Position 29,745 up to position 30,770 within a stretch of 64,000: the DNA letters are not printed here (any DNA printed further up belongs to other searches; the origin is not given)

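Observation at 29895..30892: Minimal protein-kinase-like gene and an ATGA-coupled 88-aa ORF immediately downstream of the toxin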

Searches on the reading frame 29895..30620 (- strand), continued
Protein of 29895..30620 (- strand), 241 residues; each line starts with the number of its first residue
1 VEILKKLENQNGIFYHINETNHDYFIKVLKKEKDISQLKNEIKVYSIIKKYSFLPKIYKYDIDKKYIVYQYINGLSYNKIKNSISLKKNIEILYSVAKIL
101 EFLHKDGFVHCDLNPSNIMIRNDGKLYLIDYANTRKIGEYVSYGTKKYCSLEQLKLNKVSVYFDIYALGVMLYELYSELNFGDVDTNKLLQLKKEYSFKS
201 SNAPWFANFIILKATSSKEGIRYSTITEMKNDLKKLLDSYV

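Call 23: search_protein_representatives(protein=window:29895-30620:-)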
Query: 241 residues. Proteins with E-value up to 0.001 (for the whole library): 150831; up to 1e-10: 2705; up to 1e-30: 22. The best 150 are listed.
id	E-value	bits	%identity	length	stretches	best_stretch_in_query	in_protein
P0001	1.5e-149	512.1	100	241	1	1-241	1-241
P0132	2.5e-49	184.2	44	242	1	3-236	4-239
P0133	3.3e-43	164.2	44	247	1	1-234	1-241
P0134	3.7e-43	164.0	31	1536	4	22-177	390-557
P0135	3.9e-42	160.7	29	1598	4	64-228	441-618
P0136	4.6e-39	150.6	44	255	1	3-236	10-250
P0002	1.8e-37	145.4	42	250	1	2-237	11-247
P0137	1.2e-36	142.7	43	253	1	13-236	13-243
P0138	1.4e-35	139.2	39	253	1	3-236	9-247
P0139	4.5e-35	137.6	34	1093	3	53-141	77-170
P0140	2.6e-34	135.1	42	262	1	15-237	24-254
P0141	4.3e-33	131.1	31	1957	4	64-195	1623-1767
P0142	2.2e-32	128.8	31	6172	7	87-175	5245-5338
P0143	2.6e-32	128.5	35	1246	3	56-174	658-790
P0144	4.9e-32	127.6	46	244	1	14-197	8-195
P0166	6.1e-26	107.7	37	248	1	7-237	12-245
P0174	5.7e-25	104.5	38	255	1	5-239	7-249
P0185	1.1e-23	100.3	38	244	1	2-235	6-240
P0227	1.9e-21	93.0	37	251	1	18-239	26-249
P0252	7.8e-20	87.7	31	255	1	20-238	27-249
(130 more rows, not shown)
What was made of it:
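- About 36 clusters (50% identity) of 228-262-aa proteins appear among the best 150 hits of the exhaustive search (call 23).
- Tried and rejected: The family was defined from the exhaustive search (call 23).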

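Call 26: find_homologous_proteins(query=A1, max_evalue=1e-20)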
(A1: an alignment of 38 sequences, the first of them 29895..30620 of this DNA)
Query A1 (38 sequences) (241 aa, profile of the alignment): 255 proteins with E <= 1e-20 among 7481 candidates; the best 120 are listed.
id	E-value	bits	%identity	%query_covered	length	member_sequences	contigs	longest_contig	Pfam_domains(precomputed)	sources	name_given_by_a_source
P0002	9.9e-74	266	38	98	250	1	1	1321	PF07714.24,PF00069.32,PF03109.23,PF01163.29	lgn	-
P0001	2.3e-71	258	100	100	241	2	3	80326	PF07714.24,PF00069.32,PF03109.23,PF19974.6,PF01163.29,PF01636.30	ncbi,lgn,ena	-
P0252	1.3e-70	255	31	85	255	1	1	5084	PF07714.24,PF00069.32,PF03109.23,PF01163.29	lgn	-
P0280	1.9e-38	150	36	48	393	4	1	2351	PF07714.24,PF00069.32,PF03109.23,PF07387.18,PF00027.36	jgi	-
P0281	5.4e-35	139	31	74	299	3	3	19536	PF07714.24,PF00069.32,PF03109.23,PF14531.13,PF01163.29,PF17667.8,PF01636.30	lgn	-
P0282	1.8e-33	134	28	99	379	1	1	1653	PF07714.24,PF00069.32,PF03109.23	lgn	-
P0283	6.5e-33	132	27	95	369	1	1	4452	PF07714.24,PF00069.32,PF03109.23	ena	-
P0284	7.0e-33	132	28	77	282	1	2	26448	PF07714.24,PF00069.32,PF03109.23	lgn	-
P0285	9.3e-33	131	29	96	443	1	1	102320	PF14559.13,PF07714.24,PF13431.13,PF00069.32,PF00515.35,PF03109.23,PF13176.13,PF13432.13,PF13428.13,PF13181.13,PF07719.24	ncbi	-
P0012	1.9e-32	130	29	68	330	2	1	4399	PF07714.24,PF00069.32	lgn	-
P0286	3.2e-32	130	30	64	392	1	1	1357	PF07714.24,PF00069.32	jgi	jgi:serine/threonine protein kinase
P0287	4.5e-32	129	36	46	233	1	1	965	PF07714.24,PF00069.32,PF03109.23,PF01163.29,PF01636.30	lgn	-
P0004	1.3e-31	128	37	57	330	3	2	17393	PF07714.24,PF00069.32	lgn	-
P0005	1.6e-31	127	35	61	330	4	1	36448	PF07714.24,PF00069.32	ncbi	-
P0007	3.0e-31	127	33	68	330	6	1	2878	PF07714.24,PF00069.32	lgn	-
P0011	3.4e-31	126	32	71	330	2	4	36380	PF07714.24,PF00069.32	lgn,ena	-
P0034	3.7e-31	126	31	68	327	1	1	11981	PF07714.24,PF00069.32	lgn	-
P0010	4.3e-31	126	37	57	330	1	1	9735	PF07714.24,PF00069.32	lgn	-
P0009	4.6e-31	126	37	57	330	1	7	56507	PF07714.24,PF00069.32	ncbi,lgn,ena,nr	ncbi:MAG: serine/threonine protein kinase [Bacteroidaceae bacterium]|nr:serine/threonine protein kin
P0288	6.0e-31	126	34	51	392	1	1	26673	PF07714.24,PF00069.32,PF03109.23,PF01636.30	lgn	-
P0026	6.2e-31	125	36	57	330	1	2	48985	PF07714.24,PF00069.32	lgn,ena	-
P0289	7.9e-31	125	35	49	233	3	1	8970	PF07714.24,PF00069.32,PF03109.23,PF17667.8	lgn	-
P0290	9.3e-31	125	34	57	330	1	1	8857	PF07714.24,PF00069.32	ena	-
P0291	1.0e-30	125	33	68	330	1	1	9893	PF07714.24,PF00069.32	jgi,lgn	jgi:eukaryotic-like serine/threonine-protein kinase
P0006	1.3e-30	124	34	68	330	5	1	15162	PF07714.24,PF00069.32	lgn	-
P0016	1.3e-30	124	35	57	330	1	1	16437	PF07714.24,PF00069.32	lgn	-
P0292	1.3e-30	124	34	56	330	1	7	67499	PF07714.24,PF00069.32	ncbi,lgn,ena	-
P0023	1.3e-30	124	35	57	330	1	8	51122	PF07714.24,PF00069.32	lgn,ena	-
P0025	1.3e-30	124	35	57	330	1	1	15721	PF07714.24,PF00069.32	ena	-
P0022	1.4e-30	124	35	57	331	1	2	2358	PF07714.24,PF00069.32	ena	-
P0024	1.8e-30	124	35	57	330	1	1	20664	PF07714.24,PF00069.32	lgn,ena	-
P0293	1.8e-30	124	27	88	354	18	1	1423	PF07714.24,PF00069.32,PF14531.13,PF01636.30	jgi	jgi:serine/threonine-protein kinase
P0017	2.2e-30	124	34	59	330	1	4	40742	PF07714.24,PF00069.32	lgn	-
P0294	2.5e-30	123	35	56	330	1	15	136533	PF07714.24,PF00069.32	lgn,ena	-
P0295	2.7e-30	123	35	56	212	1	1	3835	PF07714.24,PF00069.32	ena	-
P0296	2.8e-30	123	26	71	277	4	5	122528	PF07714.24,PF00069.32,PF03109.23,PF01163.29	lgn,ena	-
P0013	3.4e-30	123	33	68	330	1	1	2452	PF07714.24,PF00069.32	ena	-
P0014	3.4e-30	123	34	68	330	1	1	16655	PF07714.24,PF00069.32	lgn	-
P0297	3.4e-30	123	30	67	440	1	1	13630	PF07714.24,PF00069.32,PF03109.23,PF14531.13,PF17667.8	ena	-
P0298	3.5e-30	123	33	68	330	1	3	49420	PF07714.24,PF00069.32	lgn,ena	-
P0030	3.8e-30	123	35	57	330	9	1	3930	PF07714.24,PF00069.32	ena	-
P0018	3.9e-30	123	35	57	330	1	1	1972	PF07714.24,PF00069.32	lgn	-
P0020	3.9e-30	123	35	57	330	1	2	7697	PF07714.24,PF00069.32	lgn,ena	-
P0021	3.9e-30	123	35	57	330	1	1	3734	PF07714.24,PF00069.32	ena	-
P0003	4.1e-30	123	32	72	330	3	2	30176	PF07714.24,PF00069.32,PF03109.23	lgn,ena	-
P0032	4.1e-30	123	35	57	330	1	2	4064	PF07714.24,PF00069.32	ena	-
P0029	4.1e-30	123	35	57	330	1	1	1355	PF07714.24,PF00069.32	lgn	-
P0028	4.1e-30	123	35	57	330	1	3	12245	PF07714.24,PF00069.32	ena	-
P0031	4.1e-30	123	35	57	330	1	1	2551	PF07714.24,PF00069.32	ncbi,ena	-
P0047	4.1e-30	123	35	57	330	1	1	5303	PF07714.24,PF00069.32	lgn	-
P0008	4.2e-30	123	34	68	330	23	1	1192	PF07714.24,PF00069.32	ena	-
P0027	4.5e-30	123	35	57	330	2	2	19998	PF07714.24,PF00069.32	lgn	-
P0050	4.6e-30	123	35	57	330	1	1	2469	PF07714.24,PF00069.32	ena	-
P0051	4.6e-30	123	35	57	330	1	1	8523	PF07714.24,PF00069.32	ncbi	-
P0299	4.8e-30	123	36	57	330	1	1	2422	PF07714.24,PF00069.32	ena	-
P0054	5.1e-30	122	35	57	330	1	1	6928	PF07714.24,PF00069.32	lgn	-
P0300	5.1e-30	122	34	68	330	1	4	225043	PF07714.24,PF00069.32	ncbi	-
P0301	5.3e-30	122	36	57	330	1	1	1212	PF07714.24,PF00069.32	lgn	-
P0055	5.3e-30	122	36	57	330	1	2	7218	PF07714.24,PF00069.32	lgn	-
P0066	5.3e-30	122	37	57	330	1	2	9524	PF07714.24,PF00069.32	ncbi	-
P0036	5.5e-30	122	36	57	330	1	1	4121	PF07714.24,PF00069.32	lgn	-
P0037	5.5e-30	122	35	57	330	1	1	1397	PF07714.24,PF00069.32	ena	-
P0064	5.6e-30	122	35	57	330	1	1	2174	PF07714.24,PF00069.32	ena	-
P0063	5.7e-30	122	36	57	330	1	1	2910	PF07714.24,PF00069.32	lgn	-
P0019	6.1e-30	122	36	57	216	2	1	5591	PF07714.24,PF00069.32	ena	-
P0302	6.2e-30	122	26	88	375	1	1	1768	PF07714.24,PF00069.32,PF14531.13,PF01636.30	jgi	jgi:serine/threonine-protein kinase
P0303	6.9e-30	122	34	57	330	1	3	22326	PF07714.24,PF00069.32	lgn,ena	-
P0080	7.0e-30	122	35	57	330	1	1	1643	PF07714.24,PF00069.32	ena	-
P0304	7.1e-30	122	34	57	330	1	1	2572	PF07714.24,PF00069.32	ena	-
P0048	7.1e-30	122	35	57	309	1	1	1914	PF07714.24,PF00069.32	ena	-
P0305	7.2e-30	122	33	57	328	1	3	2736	PF07714.24,PF00069.32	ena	-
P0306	7.3e-30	122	35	57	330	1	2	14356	PF07714.24,PF00069.32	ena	-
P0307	7.4e-30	122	33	57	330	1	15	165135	PF07714.24,PF00069.32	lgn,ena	-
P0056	7.4e-30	122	35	57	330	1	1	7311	PF07714.24,PF00069.32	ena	-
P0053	7.4e-30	122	35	57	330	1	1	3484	PF07714.24,PF00069.32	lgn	-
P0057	7.4e-30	122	35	57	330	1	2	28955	PF07714.24,PF00069.32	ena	-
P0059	7.4e-30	122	35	57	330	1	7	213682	PF07714.24,PF00069.32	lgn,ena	-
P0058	7.4e-30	122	35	57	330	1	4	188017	PF07714.24,PF00069.32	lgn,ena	-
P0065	7.8e-30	122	36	57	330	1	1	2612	PF07714.24,PF00069.32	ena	-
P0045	8.0e-30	122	36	57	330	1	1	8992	PF07714.24,PF00069.32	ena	-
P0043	8.0e-30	122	35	57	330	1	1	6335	PF07714.24,PF00069.32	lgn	-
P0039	8.0e-30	122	35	57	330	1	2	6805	PF07714.24,PF00069.32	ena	-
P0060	8.0e-30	122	35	57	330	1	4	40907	PF07714.24,PF00069.32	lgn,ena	-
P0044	8.0e-30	122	36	57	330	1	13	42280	PF07714.24,PF00069.32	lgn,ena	-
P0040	8.0e-30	122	35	57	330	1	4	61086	PF07714.24,PF00069.32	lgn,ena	-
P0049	8.1e-30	122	36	57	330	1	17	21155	PF07714.24,PF00069.32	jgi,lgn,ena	-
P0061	8.1e-30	122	35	57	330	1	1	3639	PF07714.24,PF00069.32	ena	-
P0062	8.1e-30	122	35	57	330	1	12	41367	PF07714.24,PF00069.32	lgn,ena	-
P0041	8.5e-30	122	36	57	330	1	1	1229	PF07714.24,PF00069.32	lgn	-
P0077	9.0e-30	122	35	57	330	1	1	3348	PF07714.24,PF00069.32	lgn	-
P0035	9.1e-30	122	36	57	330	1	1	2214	PF07714.24,PF00069.32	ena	-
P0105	9.8e-30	122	35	57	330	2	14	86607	PF07714.24,PF00069.32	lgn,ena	-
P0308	9.9e-30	122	36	57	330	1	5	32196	PF07714.24,PF00069.32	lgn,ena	-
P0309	9.9e-30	122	35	57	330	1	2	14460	PF07714.24,PF00069.32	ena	-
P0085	1.0e-29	122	35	57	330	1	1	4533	PF07714.24,PF00069.32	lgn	-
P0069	1.0e-29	122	35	57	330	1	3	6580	PF07714.24,PF00069.32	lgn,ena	-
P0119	1.0e-29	121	35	57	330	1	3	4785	PF07714.24,PF00069.32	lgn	-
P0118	1.0e-29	121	36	57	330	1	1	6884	PF07714.24,PF00069.32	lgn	-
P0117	1.0e-29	121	35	57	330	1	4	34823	PF07714.24,PF00069.32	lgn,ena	-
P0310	1.1e-29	121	35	57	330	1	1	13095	PF07714.24,PF00069.32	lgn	-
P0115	1.1e-29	121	35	57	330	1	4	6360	PF07714.24,PF00069.32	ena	-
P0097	1.1e-29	121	35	57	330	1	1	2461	PF07714.24,PF00069.32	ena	-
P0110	1.1e-29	121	35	57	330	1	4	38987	PF07714.24,PF00069.32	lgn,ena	-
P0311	1.1e-29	121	35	57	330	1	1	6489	PF07714.24,PF00069.32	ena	-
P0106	1.1e-29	121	35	57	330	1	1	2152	PF07714.24,PF00069.32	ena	-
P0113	1.1e-29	121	35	57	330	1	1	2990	PF07714.24,PF00069.32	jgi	-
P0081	1.1e-29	121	35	57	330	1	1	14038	PF07714.24,PF00069.32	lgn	-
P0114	1.1e-29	121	35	57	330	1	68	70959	PF07714.24,PF00069.32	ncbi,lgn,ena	-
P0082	1.1e-29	121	35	57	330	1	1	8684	PF07714.24,PF00069.32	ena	-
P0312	1.1e-29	121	36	57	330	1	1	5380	PF07714.24,PF00069.32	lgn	-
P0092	1.1e-29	121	35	57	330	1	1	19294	PF07714.24,PF00069.32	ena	-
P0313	1.1e-29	121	35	57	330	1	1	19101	PF07714.24,PF00069.32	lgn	-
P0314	1.1e-29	121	35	57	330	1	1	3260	PF07714.24,PF00069.32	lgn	-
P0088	1.1e-29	121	36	57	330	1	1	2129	PF07714.24,PF00069.32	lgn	-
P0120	1.1e-29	121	35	57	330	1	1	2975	PF07714.24,PF00069.32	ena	-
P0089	1.1e-29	121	36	57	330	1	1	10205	PF07714.24,PF00069.32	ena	-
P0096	1.1e-29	121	36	57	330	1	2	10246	PF07714.24,PF00069.32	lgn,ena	-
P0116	1.1e-29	121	35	57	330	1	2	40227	PF07714.24,PF00069.32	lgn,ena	-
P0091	1.1e-29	121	36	57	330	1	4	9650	PF07714.24,PF00069.32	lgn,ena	-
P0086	1.1e-29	121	36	57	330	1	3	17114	PF07714.24,PF00069.32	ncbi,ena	-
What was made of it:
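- Tried and rejected: The word-indexed profile search (call 26) recovered only 3 family members.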

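Call 28: find_encoding_contigs(protein=P0252, flank=10000)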
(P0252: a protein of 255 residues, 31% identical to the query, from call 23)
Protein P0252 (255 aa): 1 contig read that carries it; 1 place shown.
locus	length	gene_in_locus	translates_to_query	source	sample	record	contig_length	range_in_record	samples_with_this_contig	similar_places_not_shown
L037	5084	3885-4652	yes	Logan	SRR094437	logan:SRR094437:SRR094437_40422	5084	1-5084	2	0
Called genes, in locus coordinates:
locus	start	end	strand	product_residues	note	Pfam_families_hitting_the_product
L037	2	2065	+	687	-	?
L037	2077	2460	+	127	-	-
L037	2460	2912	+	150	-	PF13328:HD_4 (weak)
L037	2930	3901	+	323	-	PF03747:ADP_ribosyl_GH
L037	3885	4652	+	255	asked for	PF01163:RIO1, PF00069:Pkinase, PF07714:PK_Tyr_Ser-Thr, PF03109:ABC1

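Call 29: find_encoding_contigs(protein=P0132, flank=10000)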
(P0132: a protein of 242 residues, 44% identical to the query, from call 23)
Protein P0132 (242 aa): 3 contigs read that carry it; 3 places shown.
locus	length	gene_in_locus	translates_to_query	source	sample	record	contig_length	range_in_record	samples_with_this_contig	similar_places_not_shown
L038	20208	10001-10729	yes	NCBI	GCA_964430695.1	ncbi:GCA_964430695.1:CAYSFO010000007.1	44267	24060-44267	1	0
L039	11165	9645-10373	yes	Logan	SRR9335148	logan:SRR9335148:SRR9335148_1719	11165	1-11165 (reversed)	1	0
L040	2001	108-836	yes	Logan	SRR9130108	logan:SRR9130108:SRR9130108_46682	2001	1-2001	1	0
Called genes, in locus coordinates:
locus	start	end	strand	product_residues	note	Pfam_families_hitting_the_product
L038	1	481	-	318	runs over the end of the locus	-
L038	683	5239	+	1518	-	PF01580:FtsK_SpoIIIE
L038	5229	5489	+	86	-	-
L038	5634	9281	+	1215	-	-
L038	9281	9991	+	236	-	-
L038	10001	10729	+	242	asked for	PF01163:RIO1, PF07714:PK_Tyr_Ser-Thr, PF00069:Pkinase, PF03109:ABC1, PF01636:APH (weak)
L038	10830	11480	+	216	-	-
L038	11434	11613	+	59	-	-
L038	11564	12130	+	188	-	-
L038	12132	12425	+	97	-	-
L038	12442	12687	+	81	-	-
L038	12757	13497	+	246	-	PF09560:Spore_YunB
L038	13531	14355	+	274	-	-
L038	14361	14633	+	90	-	PF06265:YutD-like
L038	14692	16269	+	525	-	-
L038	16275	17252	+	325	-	PF27663:Spore_coat_YutH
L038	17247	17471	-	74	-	PF01106:NifU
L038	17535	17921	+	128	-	PF00575:S1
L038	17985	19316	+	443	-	PF21799:MurD-like_N (weak), PF01225:Mur_ligase (faint), PF08245:Mur_ligase_M, PF02875:Mur_ligase_C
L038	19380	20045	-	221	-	-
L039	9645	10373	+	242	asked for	PF01163:RIO1, PF07714:PK_Tyr_Ser-Thr, PF00069:Pkinase, PF03109:ABC1, PF01636:APH (weak)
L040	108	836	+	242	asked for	PF01163:RIO1, PF07714:PK_Tyr_Ser-Thr, PF00069:Pkinase, PF03109:ABC1, PF01636:APH (weak)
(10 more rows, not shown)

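Call 31: find_encoding_contigs(protein=P0133, flank=10000, max_places=3)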
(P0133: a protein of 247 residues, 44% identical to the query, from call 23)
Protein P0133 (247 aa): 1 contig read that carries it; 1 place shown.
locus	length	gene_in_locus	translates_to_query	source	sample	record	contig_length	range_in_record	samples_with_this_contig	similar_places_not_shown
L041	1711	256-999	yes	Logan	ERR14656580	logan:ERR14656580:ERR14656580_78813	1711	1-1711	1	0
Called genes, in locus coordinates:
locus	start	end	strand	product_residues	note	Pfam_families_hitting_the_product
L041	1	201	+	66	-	?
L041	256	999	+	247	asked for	PF01163:RIO1, PF00069:Pkinase, PF01636:APH (faint), PF07714:PK_Tyr_Ser-Thr, PF12330:Haspin_kinase (weak), PF03109:ABC1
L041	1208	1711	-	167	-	?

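Call 32: find_encoding_contigs(protein=P0136, flank=10000, max_places=3)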
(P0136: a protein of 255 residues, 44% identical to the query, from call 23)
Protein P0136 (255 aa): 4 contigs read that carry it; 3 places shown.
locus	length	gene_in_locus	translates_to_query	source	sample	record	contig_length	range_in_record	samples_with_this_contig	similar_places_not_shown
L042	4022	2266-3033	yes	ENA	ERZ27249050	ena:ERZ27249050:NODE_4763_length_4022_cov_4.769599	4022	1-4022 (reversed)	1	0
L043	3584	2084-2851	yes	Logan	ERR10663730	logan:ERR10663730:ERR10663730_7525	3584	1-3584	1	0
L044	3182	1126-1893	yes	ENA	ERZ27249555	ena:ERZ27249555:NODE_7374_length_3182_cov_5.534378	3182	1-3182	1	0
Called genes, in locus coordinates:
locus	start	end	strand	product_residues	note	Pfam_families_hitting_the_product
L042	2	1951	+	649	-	?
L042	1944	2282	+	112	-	-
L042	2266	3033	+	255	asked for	PF01163:RIO1 (weak), PF03109:ABC1 (weak), PF07714:PK_Tyr_Ser-Thr, PF00069:Pkinase, PF17667:Pkinase_fungal (faint)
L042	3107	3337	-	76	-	-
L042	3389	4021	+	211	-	?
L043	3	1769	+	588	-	?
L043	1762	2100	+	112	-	-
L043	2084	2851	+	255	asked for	PF01163:RIO1 (weak), PF03109:ABC1 (weak), PF07714:PK_Tyr_Ser-Thr, PF00069:Pkinase, PF17667:Pkinase_fungal (faint)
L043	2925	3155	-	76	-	-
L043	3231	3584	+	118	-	?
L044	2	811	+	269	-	?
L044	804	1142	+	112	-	-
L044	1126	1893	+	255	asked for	PF01163:RIO1 (weak), PF03109:ABC1 (weak), PF07714:PK_Tyr_Ser-Thr, PF00069:Pkinase, PF17667:Pkinase_fungal (faint)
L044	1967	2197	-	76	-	-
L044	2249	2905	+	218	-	PF02390:Methyltransf_4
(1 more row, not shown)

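Call 80: find_related_loci(query=A1, collection=metagenome_contigs, flank=10000)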
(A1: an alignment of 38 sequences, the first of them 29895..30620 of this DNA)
Query A1 (241 aa) in metagenome_contigs; peptide patterns used: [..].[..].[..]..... (x = any residue, [..] = any of these).
600 stretches matched a pattern (row limit reached: there are more); 380 encode a relative of the query (tblastn E <= 1e-3); the best 80 are kept; 80 distinct loci.
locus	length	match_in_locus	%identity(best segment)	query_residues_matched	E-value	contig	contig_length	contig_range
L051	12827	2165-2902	24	29-240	3e-22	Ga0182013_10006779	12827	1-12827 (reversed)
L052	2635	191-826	27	36-234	9e-22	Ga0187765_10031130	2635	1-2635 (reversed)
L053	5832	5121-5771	24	20-229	7e-21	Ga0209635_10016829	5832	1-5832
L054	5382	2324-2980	25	21-234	3e-20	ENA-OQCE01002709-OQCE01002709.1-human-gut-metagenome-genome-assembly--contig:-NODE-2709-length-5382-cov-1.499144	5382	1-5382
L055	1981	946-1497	27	58-225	6e-20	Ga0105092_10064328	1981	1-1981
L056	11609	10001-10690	29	26-234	7e-20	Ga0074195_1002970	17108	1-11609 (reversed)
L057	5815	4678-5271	28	57-236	1e-19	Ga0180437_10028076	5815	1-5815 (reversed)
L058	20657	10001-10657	24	21-234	2e-19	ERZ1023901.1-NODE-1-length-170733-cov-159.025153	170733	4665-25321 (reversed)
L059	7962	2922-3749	25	3-240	7e-19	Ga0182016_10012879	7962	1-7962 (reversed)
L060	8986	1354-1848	26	65-234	7e-19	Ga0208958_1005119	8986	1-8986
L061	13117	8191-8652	28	52-193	1e-18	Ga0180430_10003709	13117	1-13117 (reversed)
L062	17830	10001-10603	27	58-241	3e-18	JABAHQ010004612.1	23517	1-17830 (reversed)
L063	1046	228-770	29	8-173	2e-18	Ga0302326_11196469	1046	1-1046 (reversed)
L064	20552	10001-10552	30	66-234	2e-19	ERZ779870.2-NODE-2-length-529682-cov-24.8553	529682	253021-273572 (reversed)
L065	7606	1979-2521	28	8-173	1e-17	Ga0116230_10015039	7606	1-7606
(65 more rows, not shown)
